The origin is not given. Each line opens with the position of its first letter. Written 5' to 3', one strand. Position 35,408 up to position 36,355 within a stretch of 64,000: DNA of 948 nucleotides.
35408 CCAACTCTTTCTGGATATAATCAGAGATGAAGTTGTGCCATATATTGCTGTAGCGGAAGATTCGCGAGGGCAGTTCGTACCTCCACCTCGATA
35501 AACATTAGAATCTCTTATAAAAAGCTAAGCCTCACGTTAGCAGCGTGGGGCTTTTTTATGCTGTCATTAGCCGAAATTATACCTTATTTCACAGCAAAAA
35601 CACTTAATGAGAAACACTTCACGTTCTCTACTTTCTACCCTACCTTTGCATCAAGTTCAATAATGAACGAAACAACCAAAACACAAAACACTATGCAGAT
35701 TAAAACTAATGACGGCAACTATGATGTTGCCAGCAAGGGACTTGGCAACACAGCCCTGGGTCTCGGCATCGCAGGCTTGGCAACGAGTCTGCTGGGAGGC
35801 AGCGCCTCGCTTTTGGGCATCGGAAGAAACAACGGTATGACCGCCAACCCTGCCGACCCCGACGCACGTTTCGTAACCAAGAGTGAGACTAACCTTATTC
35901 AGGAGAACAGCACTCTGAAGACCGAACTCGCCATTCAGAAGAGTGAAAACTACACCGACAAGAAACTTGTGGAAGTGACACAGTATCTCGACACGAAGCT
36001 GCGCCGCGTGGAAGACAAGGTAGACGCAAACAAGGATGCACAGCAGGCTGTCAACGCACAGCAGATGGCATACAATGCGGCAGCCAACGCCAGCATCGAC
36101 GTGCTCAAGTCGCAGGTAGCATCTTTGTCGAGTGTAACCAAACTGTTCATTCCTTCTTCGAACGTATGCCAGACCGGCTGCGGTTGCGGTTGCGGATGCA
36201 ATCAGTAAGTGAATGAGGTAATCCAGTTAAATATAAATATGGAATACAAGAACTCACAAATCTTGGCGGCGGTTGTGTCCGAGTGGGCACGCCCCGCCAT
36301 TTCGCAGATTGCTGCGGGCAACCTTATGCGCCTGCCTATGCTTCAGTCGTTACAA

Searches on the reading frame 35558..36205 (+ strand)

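Call 23: search_protein_families(library=pfam, proteins=[window:35558-36205:+], max_evalue=0.01)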
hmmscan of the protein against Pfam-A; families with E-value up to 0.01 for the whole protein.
window:35558-36205:+ (216 aa): 1 family
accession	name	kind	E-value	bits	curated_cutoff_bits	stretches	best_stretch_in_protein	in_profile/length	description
PF07407.17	Seadorna_VP6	-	0.0008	19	27.2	1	111-183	19-92/399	Seadornavirus VP6 protein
